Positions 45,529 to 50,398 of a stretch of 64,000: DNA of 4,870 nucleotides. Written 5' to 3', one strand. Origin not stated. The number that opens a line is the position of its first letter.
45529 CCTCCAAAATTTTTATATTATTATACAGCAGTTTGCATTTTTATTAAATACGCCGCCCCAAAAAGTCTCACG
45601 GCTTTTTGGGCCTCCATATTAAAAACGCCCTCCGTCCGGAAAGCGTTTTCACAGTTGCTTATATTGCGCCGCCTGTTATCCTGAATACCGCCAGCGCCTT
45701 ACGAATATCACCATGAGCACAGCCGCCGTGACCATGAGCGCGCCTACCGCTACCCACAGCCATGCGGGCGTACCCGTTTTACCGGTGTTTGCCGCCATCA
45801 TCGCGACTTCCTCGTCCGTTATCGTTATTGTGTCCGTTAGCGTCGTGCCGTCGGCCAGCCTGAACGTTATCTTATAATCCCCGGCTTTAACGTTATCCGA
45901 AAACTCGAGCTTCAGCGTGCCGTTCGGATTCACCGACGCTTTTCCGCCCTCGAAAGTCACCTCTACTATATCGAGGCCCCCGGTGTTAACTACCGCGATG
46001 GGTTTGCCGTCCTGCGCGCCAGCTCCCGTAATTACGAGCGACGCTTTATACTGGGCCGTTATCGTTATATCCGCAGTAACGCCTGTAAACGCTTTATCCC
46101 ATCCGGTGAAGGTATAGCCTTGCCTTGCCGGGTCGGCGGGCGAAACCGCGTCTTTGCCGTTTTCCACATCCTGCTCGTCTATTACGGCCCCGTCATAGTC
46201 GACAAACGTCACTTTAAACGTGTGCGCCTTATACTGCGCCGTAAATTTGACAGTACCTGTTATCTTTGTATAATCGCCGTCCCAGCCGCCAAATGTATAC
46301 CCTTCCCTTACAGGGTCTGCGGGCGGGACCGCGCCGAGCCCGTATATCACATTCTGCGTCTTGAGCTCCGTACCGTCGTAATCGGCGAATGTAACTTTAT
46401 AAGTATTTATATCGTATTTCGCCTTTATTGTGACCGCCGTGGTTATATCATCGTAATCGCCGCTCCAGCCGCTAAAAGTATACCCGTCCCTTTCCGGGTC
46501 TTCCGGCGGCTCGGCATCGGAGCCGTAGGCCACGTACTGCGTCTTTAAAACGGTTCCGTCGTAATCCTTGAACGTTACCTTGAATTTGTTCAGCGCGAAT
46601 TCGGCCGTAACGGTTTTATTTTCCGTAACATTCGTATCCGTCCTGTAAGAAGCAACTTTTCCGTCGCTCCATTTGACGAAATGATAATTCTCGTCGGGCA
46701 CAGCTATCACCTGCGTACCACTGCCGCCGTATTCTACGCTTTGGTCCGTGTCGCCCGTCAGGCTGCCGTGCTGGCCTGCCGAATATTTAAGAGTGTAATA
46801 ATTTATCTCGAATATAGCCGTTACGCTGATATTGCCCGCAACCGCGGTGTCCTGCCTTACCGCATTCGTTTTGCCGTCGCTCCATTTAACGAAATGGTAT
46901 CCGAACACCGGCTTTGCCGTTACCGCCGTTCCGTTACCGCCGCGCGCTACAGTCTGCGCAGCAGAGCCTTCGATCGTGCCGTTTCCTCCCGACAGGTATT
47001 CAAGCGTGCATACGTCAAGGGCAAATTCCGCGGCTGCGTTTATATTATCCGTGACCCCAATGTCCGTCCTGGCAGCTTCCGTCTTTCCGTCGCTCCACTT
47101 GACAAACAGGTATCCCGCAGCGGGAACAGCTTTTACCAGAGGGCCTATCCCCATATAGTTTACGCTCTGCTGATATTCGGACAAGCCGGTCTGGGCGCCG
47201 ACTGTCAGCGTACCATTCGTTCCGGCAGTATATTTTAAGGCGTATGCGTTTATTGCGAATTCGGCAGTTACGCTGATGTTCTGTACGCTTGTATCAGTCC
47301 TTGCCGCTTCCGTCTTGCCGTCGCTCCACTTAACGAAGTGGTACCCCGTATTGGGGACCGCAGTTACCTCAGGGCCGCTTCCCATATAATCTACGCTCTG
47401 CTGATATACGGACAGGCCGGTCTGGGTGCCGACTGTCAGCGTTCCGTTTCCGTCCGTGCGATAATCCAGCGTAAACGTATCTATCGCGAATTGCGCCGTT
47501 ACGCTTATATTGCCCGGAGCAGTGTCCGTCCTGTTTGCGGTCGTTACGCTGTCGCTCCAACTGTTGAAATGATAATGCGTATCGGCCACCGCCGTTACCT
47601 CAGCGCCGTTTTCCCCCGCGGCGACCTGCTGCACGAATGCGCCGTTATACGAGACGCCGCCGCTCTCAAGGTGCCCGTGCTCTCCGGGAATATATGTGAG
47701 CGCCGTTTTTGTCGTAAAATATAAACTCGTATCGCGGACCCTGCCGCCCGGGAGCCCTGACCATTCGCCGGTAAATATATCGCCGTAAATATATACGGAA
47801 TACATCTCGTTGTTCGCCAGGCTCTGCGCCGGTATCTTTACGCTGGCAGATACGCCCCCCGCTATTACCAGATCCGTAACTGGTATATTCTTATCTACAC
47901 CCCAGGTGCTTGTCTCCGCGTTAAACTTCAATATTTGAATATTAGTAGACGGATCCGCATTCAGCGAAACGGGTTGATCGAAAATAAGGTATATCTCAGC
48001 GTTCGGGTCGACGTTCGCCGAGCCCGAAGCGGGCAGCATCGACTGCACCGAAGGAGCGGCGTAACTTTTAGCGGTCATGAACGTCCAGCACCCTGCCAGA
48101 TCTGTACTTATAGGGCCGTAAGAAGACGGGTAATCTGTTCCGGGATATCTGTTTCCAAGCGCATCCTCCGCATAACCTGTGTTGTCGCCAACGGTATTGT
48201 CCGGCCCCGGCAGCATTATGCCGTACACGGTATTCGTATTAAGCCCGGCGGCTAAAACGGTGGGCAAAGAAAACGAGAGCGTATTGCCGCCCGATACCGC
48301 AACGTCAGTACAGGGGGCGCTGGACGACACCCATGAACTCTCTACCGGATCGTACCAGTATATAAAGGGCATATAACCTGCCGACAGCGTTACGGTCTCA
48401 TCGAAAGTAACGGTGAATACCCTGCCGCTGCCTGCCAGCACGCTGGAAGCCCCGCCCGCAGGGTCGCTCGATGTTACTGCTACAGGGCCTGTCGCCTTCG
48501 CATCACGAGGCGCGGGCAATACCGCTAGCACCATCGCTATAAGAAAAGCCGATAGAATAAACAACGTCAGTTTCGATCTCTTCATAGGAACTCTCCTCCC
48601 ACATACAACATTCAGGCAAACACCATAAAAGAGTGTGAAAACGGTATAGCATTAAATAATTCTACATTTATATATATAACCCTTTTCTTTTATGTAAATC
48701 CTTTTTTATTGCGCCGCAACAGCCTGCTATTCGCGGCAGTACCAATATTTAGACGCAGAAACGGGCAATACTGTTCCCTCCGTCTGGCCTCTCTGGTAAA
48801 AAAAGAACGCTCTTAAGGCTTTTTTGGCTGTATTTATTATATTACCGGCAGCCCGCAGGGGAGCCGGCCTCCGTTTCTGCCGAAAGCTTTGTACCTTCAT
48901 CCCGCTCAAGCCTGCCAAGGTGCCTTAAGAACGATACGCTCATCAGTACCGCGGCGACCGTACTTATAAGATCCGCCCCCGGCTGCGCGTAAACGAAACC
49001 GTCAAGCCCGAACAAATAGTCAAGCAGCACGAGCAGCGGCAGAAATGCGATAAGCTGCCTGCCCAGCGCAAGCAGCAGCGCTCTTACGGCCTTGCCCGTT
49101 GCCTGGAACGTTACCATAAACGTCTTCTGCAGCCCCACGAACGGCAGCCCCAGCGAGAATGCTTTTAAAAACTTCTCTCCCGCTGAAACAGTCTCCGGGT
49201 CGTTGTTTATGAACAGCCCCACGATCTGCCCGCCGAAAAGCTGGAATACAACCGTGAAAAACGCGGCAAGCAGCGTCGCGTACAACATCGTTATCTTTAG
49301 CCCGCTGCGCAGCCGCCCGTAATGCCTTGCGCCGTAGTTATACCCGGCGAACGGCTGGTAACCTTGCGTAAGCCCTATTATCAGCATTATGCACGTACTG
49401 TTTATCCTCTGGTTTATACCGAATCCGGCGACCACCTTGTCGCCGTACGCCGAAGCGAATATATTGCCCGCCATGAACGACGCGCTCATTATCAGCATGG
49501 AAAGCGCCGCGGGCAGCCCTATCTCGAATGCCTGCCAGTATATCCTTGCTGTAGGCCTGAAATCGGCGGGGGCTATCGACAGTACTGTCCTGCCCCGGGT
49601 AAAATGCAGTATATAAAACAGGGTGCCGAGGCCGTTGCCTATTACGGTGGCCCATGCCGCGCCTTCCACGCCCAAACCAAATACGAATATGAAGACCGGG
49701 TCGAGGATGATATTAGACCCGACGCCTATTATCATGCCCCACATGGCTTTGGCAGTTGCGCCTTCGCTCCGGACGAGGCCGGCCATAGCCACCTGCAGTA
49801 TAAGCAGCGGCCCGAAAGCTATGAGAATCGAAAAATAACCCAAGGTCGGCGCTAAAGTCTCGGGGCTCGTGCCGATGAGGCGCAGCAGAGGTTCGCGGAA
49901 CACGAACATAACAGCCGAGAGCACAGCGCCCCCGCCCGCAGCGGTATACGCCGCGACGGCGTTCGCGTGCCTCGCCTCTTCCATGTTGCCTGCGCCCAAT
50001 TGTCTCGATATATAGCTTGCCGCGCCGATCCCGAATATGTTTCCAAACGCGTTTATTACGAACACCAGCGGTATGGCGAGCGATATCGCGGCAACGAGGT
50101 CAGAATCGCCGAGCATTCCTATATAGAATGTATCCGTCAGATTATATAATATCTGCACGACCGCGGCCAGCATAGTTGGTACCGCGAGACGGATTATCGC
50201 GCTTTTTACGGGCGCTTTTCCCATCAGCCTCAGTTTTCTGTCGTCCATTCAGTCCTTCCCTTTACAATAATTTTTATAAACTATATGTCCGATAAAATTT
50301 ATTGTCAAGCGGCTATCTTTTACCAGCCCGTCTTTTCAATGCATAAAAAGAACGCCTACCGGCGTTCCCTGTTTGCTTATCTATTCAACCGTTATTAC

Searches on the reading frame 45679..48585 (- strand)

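Call 68: search_protein_families(library=pfam, proteins=[window:45679-48585:-], max_evalue=0.0001)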
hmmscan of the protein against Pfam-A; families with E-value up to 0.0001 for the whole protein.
window:45679-48585:- (969 aa): 3 families
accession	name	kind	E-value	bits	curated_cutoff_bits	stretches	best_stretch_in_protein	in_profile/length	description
PF18998.6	Flg_new_2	-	1.9e-51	172.4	23.6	5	597-666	1-72/73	Divergent InlB B-repeat domain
PF09479.16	Flg_new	-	4.9e-32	110.3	27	3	668-725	1-55/65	Listeria-Bacteroides repeat domain (List_Bact_rpt)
PF13205.12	Big_5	-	9.1e-11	42.9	23.6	1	177-269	4-86/105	Bacterial Ig-like domain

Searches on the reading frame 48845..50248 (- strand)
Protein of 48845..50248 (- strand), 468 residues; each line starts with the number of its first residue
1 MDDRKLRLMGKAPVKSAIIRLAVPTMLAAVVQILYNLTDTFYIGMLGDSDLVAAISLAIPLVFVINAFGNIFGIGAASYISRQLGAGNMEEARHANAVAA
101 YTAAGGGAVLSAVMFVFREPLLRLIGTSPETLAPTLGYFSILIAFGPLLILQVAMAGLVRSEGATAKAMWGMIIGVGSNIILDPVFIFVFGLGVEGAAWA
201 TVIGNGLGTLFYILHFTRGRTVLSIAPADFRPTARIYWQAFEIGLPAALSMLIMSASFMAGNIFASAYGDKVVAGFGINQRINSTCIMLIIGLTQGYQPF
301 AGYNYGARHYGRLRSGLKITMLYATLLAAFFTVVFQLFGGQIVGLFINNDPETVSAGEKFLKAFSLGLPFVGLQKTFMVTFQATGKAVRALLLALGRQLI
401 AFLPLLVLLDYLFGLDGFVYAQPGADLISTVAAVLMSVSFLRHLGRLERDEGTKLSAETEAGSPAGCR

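Call 68: search_protein_families(library=pfam, proteins=[window:48845-50248:-], max_evalue=0.0001)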
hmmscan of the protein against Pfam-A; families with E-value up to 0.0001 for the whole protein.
window:48845-50248:- (468 aa): 1 family
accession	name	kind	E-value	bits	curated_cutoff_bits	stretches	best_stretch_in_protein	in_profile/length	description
PF01554.23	MatE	-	9.1e-48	162.4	24.9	2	24-185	1-161/161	MatE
